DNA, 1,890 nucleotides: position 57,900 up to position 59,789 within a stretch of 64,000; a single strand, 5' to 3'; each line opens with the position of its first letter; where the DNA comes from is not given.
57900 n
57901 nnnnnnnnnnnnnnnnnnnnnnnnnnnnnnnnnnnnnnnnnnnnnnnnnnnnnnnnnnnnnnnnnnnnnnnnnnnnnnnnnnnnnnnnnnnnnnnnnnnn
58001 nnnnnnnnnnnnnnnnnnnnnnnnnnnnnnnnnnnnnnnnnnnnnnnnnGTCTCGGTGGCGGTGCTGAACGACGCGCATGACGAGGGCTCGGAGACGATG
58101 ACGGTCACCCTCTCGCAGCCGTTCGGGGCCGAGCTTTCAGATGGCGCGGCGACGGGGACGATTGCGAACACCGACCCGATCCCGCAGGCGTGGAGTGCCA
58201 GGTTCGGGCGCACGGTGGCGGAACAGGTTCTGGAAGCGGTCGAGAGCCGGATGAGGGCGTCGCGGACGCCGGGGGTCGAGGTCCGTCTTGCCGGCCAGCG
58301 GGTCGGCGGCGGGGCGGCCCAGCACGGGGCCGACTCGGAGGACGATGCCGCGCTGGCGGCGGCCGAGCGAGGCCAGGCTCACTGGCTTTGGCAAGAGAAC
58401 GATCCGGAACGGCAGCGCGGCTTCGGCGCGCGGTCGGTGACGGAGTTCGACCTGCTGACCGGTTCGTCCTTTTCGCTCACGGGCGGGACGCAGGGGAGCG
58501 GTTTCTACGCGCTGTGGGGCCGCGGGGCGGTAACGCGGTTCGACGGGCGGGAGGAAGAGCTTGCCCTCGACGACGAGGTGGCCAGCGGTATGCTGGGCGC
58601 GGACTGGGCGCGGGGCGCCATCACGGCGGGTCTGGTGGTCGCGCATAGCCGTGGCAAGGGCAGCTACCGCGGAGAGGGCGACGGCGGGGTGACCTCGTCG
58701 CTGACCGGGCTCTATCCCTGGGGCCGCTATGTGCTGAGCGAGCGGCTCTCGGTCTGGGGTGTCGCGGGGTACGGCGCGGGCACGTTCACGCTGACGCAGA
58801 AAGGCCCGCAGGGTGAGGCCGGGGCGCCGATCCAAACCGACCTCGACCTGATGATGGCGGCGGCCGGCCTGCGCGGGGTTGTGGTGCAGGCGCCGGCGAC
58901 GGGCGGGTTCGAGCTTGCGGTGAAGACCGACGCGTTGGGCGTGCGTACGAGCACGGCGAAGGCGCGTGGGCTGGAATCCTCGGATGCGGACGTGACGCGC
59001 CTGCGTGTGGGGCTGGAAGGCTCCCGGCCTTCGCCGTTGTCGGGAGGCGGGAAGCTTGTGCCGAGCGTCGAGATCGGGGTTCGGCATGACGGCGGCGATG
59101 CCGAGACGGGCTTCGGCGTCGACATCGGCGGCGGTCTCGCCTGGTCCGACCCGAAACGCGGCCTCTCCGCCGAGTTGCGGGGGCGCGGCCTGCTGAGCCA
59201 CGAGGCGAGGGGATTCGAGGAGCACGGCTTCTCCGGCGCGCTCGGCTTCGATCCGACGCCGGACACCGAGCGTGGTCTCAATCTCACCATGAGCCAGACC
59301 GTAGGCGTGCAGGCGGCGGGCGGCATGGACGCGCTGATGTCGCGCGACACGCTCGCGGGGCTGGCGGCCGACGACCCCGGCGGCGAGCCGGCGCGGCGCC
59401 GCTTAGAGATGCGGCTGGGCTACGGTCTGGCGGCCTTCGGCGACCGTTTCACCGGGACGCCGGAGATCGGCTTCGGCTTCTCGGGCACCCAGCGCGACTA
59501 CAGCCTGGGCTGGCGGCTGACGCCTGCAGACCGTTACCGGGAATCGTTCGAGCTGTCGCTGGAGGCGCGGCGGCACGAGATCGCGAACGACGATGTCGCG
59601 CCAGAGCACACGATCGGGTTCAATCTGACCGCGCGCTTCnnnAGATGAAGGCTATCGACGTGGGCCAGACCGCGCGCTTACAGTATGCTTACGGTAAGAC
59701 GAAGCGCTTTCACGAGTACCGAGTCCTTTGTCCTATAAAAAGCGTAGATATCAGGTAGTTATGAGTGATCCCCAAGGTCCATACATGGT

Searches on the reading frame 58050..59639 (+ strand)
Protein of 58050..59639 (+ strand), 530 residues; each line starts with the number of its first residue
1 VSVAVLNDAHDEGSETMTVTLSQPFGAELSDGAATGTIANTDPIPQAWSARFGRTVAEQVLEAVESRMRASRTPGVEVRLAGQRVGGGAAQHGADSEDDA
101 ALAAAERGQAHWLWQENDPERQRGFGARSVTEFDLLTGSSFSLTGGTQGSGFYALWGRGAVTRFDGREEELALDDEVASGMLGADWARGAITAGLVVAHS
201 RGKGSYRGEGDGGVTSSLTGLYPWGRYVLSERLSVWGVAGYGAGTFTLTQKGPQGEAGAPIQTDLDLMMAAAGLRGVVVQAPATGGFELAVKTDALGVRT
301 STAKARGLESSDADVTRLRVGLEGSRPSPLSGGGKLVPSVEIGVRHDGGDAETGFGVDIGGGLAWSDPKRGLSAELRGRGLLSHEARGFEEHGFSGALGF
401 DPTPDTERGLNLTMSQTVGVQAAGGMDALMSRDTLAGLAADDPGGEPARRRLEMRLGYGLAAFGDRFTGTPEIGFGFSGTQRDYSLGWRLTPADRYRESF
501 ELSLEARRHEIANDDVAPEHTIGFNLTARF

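Call 28: search_protein_families(library=ncbifam, proteins=[window:58050-59639:+], max_evalue=0.1)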
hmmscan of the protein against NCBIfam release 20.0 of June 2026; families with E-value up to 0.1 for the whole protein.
window:58050-59639:+ (530 aa): 1 family
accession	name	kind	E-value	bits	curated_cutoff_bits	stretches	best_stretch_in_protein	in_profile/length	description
TIGR00831.1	a_cpa1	equivalog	0.029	12.9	279.6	1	189-255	184-250/525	Na+/H+ antiporter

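Call 29: search_protein_families(library=pfam, proteins=[window:58050-59639:+], max_evalue=1)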
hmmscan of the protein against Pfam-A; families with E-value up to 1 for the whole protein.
window:58050-59639:+ (530 aa): 1 family
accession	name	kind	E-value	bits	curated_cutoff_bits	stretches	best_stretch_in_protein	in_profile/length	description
PF00960.24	Neocarzinostat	-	0.087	13.3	25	1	9-39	53-83/110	Neocarzinostatin family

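Call 30: search_solved_structures(query=window:58050-59639:+, max_evalue=1)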
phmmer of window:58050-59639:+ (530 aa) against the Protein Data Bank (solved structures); distinct sequences matched with E-value up to 1: 3.
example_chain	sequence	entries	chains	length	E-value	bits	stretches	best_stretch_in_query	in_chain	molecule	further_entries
6x6u_A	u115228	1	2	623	0.55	12.1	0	238-309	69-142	Formaldehyde:ferredoxin oxidoreductase wor5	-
6x1o_A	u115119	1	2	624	0.56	12.1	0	238-309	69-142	Formaldehyde:ferredoxin oxidoreductase wor5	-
6nex_L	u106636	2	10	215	0.7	11.8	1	70-113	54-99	Anitgen binding fragment light chain | Fab h2E2 light chain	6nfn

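Call 34: search_solved_structures(query=A1, max_evalue=1)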
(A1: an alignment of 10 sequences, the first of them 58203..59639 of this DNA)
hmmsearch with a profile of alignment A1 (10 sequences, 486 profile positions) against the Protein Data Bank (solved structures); distinct sequences matched with E-value up to 1: 4.
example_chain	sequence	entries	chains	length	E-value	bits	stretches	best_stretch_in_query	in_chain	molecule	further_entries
4m4p_A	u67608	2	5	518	0.013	17.4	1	316-375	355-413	Ephrin type-A receptor 4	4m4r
4bkf_A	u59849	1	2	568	0.014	17.2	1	316-375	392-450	EPHRIN TYPE-A RECEPTOR 4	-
4bk4_A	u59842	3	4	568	0.014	17.2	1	316-375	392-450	EPHRIN TYPE-A RECEPTOR 4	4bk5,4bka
3ijt_A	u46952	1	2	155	0.97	11.2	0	96-139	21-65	Putative uncharacterized protein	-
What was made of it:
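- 58203..59639 (+): C-terminal helix plus beta-barrel. It resembles an autotransporter translocator and ends in ...LTARF. Pfam, NCBIfam and PDB sequence searches on the window protein itself were negative (calls 28, 29, 30, 34).
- On Type Va (classical) autotransporter: Pfam, NCBIfam and PDB sequence/profile searches on the window protein were negative (calls 28, 29, 30, 34).
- The C-terminal domain is not recognised as an autotransporter by Pfam, NCBIfam or PDB sequence searches (calls 28-30, 34).
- Tried and rejected: This failed with Pfam, NCBIfam, PDB phmmer and a PDB profile (calls 28, 29, 30, 34).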

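Call 42: predict_structure(alignment_id=A1)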
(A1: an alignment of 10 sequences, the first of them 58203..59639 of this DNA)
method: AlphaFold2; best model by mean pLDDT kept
length: 479 residues; sequences in the alignment: 10
mean_pLDDT: 59.9   pTM: 0.55
mean pLDDT of the five models: 59.9, 59.6, 57.2, 56.7, 55.5
residues with pLDDT >= 90: 0; 70-90: 192; 50-70: 135; < 50: 152
segments of 3 or more residues with pLDDT < 50: 18-95, 341-408
pLDDT, mean of each block of 10 residues (from residue 1): 63 55 30 25 33 37 31 32 41 50 57 52 63 73 79 67 82 80 81 84 72 86 81 76 82 79 80 79 75 76 72 66 56 61 45 39 32 26 25 32 44 63 60 72 62 78 70 69
secondary structure, 60 per line:
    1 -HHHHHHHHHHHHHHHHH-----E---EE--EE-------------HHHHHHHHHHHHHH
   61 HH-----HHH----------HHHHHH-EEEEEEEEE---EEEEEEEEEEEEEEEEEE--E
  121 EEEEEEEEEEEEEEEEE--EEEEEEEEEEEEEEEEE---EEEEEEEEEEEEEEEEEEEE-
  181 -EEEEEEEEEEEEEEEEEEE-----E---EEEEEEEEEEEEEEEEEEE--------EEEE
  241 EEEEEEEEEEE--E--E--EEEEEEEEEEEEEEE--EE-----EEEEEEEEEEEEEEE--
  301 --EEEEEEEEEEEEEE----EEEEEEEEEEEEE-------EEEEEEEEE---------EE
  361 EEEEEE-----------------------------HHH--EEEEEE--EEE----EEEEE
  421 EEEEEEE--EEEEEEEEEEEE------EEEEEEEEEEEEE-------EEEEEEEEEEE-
elements in order: H2-18 H47-62 H81-86 E88-96 E100-117 E120-137 E140-156 E160-179 E182-200 E210-228 E237-251 E260-274 E284-298 E303-316 E321-333 E341-349 E359-366 E401-406 E409-411 E416-427 E430-441 E448-460 E468-478
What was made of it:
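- On Type Va (classical) autotransporter: A helix is predicted at residues 2-18 of the C-terminal segment (call 42).
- Its model is only medium confidence (pLDDT 60) and is longer than a canonical 12-strand barrel (call 42).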

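Call 44: fold_search(model_id=the predicted structure, library=pdb)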
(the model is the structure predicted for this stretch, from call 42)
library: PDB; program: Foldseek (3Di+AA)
matches with E <= 10: 732; with E <= 0.001: 94
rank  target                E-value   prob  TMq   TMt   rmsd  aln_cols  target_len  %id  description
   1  6h7f_A                1.6e-06  1.00  0.26  0.20  21.9       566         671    9  Crystal structure of BauA, the Ferric preacinetobactin receptor from Acinetobacter baumannii in complex with Fe3+-Prea (released 2018-10-10)
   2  6h7v_A                1.6e-06  1.00  0.25  0.19  25.0       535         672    9  Crystal structure of BauA, the Ferric preacinetobactin receptor from Acinetobacter baumannii (released 2018-10-10)
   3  3qq2_B                3.0e-06  1.00  0.36  0.62   6.8       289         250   14  Crystal Structure of the Beta Domain of the Bordetella Autotransporter Brka (released 2011-04-13)
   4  3qq2_A                4.0e-06  1.00  0.35  0.60   5.8       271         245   14  Crystal Structure of the Beta Domain of the Bordetella Autotransporter Brka (released 2011-04-13)
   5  1uyn                  5.1e-06  1.00  0.35  0.54  12.8       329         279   14  Translocator domain of autotransporter NalP from Neisseria meningitidis (released 2004-03-18)
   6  3aeh_A                6.6e-06  1.00  0.35  0.55  15.6       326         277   10  Integral membrane domain of autotransporter Hbp (released 2010-07-07)
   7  3qq2_C                7.3e-06  1.00  0.37  0.64   6.3       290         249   15  Crystal Structure of the Beta Domain of the Bordetella Autotransporter Brka (released 2011-04-13)
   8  3kvn_X                8.5e-06  1.00  0.35  0.28  11.9       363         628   15  Crystal structure of the full-length autotransporter EstA from Pseudomonas aeruginosa (released 2010-01-26)
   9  2qom_B                9.9e-06  1.00  0.34  0.54   8.6       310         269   11  The crystal structure of the E.coli EspP autotransporter Beta-domain. (released 2007-11-13)
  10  6h7v_B                1.0e-05  1.00  0.25  0.20  23.9       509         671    9  Crystal structure of BauA, the Ferric preacinetobactin receptor from Acinetobacter baumannii (released 2018-10-10)
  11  3kvn_A                1.2e-05  1.00  0.35  0.28  11.9       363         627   15  Crystal structure of the full-length autotransporter EstA from Pseudomonas aeruginosa (released 2010-01-26)
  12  6wil                  1.3e-05  1.00  0.30  0.27  18.5       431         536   12  CdiB from Acinetobacter baumannii (released 2020-11-04)
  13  1uyo                  1.5e-05  1.00  0.35  0.55  11.9       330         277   14  Translocator domain of autotransporter NalP from Neisseria meningitidis (released 2004-03-19)
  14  6z8y_B                1.5e-05  1.00  0.27  0.21  22.3       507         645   12  Copper transporter OprC (released 2021-06-09)
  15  9ex3_A                2.0e-05  1.00  0.29  0.23  21.1       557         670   12  Ferric-mycobactin receptor (FemA) in complex with dihydroaeruginoic acid (released 2025-02-26)
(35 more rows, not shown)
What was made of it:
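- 58203..59639 (+): The model (pLDDT 60) finds its best compact matches in the BrkA, NalP, Hbp, EspP and EstA beta-domains, TMt 0.54-0.64 (calls 42, 44).
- On Type Va (classical) autotransporter: The structural model (pLDDT 60) matches BrkA, NalP, Hbp, EspP and EstA barrels at TMt 0.54-0.64 (call 44).
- Closest known: Classical. Same: The best compact structural matches of the C-terminal model are these translocator domains (call 44).
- Fold matches to autotransporter beta-domains (call 44).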
